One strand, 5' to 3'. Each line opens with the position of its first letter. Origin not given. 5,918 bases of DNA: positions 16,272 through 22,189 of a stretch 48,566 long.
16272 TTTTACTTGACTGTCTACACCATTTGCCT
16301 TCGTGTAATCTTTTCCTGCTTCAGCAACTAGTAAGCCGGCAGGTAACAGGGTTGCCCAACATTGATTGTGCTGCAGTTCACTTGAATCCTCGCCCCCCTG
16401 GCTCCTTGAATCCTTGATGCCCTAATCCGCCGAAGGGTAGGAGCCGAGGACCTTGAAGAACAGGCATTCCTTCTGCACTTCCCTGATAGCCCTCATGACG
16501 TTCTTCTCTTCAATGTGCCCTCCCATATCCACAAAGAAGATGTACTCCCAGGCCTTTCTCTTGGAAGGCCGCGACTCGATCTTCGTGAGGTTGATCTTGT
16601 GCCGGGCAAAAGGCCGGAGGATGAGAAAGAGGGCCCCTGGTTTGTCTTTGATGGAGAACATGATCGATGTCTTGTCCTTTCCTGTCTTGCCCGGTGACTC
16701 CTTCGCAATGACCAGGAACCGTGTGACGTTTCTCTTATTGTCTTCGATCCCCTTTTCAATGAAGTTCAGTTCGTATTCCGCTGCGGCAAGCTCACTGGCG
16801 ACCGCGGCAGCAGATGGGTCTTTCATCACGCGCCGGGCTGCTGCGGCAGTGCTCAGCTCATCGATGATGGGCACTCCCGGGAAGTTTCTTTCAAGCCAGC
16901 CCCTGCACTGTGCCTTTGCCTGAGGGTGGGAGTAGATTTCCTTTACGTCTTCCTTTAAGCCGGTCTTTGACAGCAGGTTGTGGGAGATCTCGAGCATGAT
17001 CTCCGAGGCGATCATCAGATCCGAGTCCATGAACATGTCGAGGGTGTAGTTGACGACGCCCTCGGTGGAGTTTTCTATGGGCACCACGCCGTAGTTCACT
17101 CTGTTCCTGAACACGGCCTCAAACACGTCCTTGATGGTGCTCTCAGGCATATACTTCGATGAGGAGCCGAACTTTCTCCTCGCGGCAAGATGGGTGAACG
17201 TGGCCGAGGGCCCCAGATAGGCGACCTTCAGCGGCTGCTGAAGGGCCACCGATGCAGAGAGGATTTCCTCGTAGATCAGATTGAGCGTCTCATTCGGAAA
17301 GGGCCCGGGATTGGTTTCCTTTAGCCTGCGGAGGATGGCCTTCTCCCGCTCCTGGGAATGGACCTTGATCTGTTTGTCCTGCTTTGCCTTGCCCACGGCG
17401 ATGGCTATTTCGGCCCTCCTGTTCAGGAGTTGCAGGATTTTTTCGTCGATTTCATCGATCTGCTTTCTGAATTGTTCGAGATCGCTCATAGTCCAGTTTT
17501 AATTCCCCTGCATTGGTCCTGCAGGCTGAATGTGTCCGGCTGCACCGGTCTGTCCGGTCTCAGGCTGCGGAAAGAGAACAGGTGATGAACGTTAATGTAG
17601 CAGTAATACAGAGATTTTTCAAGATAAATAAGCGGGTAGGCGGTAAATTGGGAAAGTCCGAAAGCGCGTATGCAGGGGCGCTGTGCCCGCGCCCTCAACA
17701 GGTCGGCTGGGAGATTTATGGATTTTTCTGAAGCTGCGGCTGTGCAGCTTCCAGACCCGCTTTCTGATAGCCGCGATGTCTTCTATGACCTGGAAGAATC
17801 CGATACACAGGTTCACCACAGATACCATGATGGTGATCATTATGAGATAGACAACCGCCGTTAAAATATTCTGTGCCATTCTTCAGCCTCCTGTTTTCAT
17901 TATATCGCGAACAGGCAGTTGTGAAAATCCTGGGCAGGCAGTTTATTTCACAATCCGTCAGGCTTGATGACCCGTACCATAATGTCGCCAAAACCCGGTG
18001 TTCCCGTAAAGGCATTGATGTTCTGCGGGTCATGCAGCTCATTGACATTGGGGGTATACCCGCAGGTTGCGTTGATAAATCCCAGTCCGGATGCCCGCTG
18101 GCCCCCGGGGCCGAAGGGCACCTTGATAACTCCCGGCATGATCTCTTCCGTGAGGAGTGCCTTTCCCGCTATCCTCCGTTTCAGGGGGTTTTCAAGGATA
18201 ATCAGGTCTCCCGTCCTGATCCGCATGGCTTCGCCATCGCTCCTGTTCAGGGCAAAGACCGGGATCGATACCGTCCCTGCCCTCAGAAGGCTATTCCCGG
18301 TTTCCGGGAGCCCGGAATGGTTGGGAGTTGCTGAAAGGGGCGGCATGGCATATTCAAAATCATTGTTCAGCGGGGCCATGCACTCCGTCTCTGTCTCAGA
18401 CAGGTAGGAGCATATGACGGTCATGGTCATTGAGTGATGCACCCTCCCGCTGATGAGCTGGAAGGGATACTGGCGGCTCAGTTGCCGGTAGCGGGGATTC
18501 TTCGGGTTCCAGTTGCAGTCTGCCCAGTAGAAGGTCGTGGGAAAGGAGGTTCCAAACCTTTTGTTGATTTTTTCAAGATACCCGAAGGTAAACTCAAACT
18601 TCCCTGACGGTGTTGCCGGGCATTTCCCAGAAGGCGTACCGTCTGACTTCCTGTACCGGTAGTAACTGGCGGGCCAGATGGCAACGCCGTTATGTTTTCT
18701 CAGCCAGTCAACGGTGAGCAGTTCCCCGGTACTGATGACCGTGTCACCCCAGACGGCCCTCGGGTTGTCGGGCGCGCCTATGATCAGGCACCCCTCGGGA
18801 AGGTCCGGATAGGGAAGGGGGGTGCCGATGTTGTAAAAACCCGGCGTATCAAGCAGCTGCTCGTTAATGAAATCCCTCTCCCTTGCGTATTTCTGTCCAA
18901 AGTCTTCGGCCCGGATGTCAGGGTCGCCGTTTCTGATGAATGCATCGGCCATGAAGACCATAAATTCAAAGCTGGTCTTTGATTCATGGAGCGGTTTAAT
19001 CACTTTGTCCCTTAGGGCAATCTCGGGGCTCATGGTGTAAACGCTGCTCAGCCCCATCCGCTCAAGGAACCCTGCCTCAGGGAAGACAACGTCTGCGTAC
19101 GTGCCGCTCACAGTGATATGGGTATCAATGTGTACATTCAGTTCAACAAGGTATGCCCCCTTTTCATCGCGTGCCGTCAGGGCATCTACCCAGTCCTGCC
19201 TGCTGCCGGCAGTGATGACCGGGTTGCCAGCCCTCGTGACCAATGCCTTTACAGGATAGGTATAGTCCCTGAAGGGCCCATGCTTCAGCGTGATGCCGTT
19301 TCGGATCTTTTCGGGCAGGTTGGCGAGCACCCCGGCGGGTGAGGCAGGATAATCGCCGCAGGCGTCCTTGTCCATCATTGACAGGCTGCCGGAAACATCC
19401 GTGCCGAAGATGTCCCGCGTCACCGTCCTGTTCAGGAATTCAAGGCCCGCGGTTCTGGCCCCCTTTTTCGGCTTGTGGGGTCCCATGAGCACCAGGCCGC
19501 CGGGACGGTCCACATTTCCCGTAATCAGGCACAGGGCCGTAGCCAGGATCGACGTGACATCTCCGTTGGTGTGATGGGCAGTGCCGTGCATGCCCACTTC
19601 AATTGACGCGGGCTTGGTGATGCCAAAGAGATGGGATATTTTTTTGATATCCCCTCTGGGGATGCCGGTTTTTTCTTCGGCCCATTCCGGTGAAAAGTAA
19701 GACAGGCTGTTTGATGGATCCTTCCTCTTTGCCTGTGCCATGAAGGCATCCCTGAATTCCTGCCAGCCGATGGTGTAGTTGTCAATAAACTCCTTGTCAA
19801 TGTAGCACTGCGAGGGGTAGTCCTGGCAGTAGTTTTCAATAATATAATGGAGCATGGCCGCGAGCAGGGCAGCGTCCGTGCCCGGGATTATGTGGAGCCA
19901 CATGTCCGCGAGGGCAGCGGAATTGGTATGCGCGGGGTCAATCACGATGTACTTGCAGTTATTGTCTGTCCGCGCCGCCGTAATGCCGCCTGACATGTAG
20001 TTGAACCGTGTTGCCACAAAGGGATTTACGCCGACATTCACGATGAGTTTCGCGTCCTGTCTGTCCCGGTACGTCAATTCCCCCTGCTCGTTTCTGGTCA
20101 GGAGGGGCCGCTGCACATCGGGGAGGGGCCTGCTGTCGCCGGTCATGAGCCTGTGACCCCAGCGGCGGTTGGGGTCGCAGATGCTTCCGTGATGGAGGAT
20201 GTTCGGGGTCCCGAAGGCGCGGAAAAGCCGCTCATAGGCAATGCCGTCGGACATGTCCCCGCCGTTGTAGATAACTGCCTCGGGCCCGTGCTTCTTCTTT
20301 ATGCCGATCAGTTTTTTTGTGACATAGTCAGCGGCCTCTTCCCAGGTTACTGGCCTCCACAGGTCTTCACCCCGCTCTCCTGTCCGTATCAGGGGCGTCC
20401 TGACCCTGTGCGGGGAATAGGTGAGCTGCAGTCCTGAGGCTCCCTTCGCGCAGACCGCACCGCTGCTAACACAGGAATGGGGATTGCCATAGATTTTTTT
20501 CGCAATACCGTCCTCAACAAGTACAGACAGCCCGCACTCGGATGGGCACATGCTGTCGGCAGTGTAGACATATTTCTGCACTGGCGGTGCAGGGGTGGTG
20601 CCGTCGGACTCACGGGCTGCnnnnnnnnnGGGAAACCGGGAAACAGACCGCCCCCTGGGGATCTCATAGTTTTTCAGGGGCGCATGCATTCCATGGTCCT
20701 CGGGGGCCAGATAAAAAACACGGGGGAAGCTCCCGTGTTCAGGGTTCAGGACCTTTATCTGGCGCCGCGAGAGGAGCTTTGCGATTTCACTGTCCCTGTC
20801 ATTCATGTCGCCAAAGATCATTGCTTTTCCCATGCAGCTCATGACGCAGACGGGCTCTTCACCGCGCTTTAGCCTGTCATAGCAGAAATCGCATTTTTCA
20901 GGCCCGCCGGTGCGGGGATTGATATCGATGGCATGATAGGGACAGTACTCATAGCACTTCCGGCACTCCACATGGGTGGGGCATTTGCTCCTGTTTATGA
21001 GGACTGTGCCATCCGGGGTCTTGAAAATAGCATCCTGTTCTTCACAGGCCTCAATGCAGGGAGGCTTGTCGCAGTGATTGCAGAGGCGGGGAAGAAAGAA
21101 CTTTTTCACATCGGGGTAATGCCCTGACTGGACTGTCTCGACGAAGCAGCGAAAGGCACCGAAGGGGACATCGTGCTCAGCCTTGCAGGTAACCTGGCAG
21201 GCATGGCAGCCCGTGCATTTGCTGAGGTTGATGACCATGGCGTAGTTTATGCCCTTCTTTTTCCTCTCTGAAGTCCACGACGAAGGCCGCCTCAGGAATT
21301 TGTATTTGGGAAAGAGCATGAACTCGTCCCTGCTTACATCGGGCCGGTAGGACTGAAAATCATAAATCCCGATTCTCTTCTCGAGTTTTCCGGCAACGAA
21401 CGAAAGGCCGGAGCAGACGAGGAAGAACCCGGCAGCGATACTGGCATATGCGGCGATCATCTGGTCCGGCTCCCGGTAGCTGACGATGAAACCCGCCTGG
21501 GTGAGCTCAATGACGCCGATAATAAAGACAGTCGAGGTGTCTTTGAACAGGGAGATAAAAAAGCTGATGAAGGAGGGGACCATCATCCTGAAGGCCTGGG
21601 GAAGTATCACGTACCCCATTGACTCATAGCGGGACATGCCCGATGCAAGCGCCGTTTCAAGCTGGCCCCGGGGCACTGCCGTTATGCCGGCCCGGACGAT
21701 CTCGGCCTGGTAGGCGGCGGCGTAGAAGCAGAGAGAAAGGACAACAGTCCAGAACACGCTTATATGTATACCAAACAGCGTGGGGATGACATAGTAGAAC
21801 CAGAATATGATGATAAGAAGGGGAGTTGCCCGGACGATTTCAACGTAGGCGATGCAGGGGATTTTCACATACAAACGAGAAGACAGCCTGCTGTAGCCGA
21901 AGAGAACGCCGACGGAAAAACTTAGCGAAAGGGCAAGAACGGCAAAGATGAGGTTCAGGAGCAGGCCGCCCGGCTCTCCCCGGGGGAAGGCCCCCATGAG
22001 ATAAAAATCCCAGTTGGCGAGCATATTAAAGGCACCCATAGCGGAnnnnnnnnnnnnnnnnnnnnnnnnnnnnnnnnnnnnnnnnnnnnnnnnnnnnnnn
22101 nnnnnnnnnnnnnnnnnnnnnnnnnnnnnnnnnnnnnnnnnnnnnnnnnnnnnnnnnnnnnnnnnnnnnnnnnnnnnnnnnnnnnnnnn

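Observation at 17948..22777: ABC importer permease fused in frame to a four-cluster ferredoxin and a molybdopterin oxidoreductase: a transporter-tethered molybdoenzyme with no conventional anchor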

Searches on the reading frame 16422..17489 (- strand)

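Call 29: search_protein_families(library=pfam, proteins=[window:16422-17489:-], max_evalue=0.001)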
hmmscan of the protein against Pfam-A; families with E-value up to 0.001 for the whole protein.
window:16422-17489:- (355 aa): 3 families
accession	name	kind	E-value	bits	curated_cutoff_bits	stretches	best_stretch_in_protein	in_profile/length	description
PF00800.23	PDT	-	7.5e-63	212.1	25.2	1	89-265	1-180/181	Prephenate dehydratase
PF01817.26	CM_2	-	1.2e-23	83.5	27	1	8-85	2-80/80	Chorismate mutase type II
PF01842.31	ACT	-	2.2e-14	53.3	27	1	274-338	1-64/66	ACT domain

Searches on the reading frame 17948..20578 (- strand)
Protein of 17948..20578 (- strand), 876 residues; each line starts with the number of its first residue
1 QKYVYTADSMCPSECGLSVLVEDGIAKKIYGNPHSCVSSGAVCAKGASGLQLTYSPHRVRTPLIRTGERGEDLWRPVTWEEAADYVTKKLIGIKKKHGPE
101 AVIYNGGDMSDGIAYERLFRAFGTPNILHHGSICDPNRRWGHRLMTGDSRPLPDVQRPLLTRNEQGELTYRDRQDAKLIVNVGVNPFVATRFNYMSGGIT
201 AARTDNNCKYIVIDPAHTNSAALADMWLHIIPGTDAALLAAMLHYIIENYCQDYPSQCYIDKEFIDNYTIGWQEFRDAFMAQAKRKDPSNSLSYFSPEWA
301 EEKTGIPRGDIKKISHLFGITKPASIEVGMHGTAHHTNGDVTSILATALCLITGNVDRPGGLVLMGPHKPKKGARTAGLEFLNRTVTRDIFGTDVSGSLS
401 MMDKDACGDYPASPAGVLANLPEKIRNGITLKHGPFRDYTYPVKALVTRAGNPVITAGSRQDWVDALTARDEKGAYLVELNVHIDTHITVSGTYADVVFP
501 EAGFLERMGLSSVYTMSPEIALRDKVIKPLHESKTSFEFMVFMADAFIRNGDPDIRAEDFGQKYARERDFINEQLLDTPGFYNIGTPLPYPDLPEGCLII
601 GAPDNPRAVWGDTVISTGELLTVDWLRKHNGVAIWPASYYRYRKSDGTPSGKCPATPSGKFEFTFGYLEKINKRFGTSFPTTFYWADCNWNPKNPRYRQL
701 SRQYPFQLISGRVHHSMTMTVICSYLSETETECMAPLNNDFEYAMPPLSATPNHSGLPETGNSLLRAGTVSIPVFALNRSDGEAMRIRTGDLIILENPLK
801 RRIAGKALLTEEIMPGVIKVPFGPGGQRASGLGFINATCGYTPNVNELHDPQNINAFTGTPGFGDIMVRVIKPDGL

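Call 34: search_solved_structures(query=window:17948-20578:-, max_evalue=0.00001)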
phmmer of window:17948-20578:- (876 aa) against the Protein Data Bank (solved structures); distinct sequences matched with E-value up to 0.00001: 51.
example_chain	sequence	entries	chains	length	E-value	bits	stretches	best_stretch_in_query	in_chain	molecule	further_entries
2vpw_A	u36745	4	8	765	1e-36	129.4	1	3-367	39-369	THIOSULFATE REDUCTASE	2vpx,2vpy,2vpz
6cz7_A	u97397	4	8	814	1.9e-34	121.9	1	6-536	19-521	ArrA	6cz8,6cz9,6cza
5e7o_A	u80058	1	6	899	8.5e-27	96.6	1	27-253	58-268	DMSO reductase family type II enzyme, molybdopterin subunit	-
4ydd_A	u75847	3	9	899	1.7e-26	95.6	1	27-253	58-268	DMSO reductase family type II enzyme, molybdopterin subunit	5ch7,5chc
2e7z_A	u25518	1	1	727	1.3e-25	92.7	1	11-541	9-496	Acetylene hydratase Ahy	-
9vap_A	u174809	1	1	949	1.3e-24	89.3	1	7-381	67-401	Formate dehydrogenase molybdopterin-binding subunit FdhA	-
7qv7_S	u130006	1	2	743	1e-21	79.8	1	3-363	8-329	Hydrogen dependent carbon dioxide reductase subunit FdhF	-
1aa6_A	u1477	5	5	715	1.8e-21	78.9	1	2-361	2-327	FORMATE DEHYDROGENASE H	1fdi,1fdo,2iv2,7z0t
9t1s_L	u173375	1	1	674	3.3e-19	71.4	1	3-362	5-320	formate dehydrogenase (coenzyme F420)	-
2jim_A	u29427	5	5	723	5.2e-19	70.8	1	3-363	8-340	PERIPLASMIC NITRATE REDUCTASE | PROTEIN (PERIPLASMIC NITRATE REDUCTASE)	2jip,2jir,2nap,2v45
2jio_A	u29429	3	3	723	2.6e-18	68.5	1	3-363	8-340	PERIPLASMIC NITRATE REDUCTASE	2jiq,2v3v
6tg9_A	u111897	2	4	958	1.2e-16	63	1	35-361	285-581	Formate dehydrogenase subunit alpha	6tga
7bkb_D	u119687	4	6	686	4.1e-16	61.2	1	2-360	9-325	Formate dehydrogenase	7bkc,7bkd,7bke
7vw6_A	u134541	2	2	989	1.7e-15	59.2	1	9-379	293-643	Formate dehydrogenase | Tungsten-containing formate dehydrogenase alpha subunit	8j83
7e5z_A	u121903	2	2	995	1.7e-15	59.2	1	9-379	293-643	Formate dehydrogenase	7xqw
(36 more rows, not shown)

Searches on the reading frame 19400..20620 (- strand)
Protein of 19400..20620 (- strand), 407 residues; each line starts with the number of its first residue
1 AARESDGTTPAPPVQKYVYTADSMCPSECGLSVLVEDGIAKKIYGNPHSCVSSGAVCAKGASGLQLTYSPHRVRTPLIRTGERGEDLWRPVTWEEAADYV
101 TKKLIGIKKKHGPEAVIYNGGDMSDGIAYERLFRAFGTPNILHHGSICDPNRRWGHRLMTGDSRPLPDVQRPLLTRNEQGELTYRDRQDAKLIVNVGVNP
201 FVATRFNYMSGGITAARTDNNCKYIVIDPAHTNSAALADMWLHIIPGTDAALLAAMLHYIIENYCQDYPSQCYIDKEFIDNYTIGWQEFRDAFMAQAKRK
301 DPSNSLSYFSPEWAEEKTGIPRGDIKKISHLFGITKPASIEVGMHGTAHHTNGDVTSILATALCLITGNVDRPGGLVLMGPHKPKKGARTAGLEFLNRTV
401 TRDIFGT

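Call 53: search_solved_structures(query=window:19400-20620:-, max_evalue=1e-20, show_alignments=2)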
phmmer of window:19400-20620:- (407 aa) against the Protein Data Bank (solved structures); distinct sequences matched with E-value up to 1e-20: 8.
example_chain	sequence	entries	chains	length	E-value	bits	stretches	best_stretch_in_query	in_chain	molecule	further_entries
2vpw_A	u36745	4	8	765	7.7e-36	127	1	16-381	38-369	THIOSULFATE REDUCTASE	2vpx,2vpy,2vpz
6cz7_A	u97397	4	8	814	1.2e-31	113.2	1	15-377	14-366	ArrA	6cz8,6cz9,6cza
9vap_A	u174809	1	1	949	6.2e-24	87.7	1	20-395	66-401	Formate dehydrogenase molybdopterin-binding subunit FdhA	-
5e7o_A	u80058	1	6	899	1.1e-23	86.9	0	40-116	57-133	DMSO reductase family type II enzyme, molybdopterin subunit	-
4ydd_A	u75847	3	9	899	2e-23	86.1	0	40-116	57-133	DMSO reductase family type II enzyme, molybdopterin subunit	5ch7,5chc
2e7z_A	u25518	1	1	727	3.5e-23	85.3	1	25-345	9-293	Acetylene hydratase Ahy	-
7qv7_S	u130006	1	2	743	4e-23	85.1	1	15-377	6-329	Hydrogen dependent carbon dioxide reductase subunit FdhF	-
1aa6_A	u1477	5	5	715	2.4e-22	82.5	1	16-375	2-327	FORMATE DEHYDROGENASE H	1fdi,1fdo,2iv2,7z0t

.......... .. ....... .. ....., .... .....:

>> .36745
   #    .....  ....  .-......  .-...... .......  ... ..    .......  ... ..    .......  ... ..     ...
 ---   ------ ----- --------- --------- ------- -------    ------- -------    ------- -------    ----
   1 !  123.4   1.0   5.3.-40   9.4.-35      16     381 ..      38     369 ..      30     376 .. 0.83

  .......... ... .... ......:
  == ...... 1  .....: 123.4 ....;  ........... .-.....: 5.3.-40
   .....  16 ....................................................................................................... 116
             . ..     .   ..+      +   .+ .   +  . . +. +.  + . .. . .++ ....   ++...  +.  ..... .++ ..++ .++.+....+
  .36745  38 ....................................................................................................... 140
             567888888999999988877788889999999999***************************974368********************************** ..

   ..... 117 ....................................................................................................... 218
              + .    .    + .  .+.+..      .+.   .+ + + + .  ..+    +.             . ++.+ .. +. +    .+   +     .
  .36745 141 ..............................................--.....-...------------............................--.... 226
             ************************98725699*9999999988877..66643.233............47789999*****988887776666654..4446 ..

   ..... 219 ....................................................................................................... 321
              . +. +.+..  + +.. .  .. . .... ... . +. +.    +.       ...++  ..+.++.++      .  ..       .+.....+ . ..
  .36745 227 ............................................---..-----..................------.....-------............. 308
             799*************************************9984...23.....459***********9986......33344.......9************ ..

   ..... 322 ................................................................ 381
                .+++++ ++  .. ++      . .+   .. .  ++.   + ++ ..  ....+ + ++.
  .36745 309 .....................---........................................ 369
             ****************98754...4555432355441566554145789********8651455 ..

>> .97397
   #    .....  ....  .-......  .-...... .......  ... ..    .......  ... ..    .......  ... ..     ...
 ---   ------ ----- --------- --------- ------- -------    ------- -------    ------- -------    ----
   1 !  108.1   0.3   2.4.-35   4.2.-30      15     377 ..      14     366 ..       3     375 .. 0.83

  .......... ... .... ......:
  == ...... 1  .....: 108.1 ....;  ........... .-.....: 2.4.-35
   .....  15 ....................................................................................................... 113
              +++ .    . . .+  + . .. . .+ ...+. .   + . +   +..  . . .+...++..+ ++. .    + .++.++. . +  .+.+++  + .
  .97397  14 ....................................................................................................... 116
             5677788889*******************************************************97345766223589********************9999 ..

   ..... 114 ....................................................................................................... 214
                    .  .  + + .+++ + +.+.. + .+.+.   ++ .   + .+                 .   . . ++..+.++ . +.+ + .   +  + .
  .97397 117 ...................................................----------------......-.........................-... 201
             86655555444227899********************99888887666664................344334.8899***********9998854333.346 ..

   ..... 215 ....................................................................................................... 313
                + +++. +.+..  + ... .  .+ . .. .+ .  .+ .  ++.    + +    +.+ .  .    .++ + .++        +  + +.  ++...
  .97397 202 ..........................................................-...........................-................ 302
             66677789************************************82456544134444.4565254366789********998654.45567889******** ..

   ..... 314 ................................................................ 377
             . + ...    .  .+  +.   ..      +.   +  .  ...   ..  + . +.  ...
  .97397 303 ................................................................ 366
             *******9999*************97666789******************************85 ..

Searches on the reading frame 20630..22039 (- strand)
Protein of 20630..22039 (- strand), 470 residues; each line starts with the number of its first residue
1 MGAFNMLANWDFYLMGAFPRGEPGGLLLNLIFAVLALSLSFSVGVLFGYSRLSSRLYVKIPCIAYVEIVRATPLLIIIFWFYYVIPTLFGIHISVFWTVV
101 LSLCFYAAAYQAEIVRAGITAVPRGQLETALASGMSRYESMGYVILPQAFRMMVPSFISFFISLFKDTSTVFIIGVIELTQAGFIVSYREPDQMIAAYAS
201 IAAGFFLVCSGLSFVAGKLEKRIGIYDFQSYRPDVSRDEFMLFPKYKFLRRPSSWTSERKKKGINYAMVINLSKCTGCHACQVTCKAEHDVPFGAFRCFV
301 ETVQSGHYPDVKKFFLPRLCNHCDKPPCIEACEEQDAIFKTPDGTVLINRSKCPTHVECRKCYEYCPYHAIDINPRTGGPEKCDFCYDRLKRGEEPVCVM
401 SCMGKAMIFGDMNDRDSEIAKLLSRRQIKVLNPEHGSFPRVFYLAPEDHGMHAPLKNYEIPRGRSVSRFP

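Call 63: predict_structure(alignment_id=A3)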
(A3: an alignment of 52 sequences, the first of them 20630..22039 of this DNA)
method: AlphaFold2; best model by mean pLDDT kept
length: 470 residues; sequences in the alignment: 52
mean_pLDDT: 56.3   pTM: 0.43
mean pLDDT of the five models: 56.3, 55.8, 54.5, 53.1, 51.4
residues with pLDDT >= 90: 0; 70-90: 148; 50-70: 122; < 50: 200
segments of 3 or more residues with pLDDT < 50: 1-23, 174-189, 229-262, 275-333, 338-348, 357-375, 378-384, 431-438, 448-456, 461-470
pLDDT, mean of each block of 10 residues (from residue 1): 38 43 54 77 85 79 85 79 85 73 85 82 75 79 81 78 67 45 42 54 65 75 56 33 33 35 57 44 29 31 29 30 39 49 43 48 36 46 51 54 59 70 59 46 54 48 38
secondary structure, 60 per line:
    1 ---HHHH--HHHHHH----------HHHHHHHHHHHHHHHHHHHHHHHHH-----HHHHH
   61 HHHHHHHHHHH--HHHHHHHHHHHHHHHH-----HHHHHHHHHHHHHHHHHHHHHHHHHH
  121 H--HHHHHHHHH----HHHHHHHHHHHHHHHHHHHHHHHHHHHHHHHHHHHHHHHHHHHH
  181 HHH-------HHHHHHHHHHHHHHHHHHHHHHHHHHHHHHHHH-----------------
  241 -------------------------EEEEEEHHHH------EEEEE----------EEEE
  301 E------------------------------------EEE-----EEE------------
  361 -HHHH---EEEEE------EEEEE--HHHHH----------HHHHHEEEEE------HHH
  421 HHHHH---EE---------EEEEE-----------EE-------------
elements in order: H4-7 H10-15 H26-50 H56-71 H74-89 H95-121 H124-132 H137-183 H191-223 E266-271 H272-275 E282-286 E297-301 E338-340 E346-348 H362-365 E369-373 E380-384 H387-391 H402-406 E407-411 H418-425 E440-444
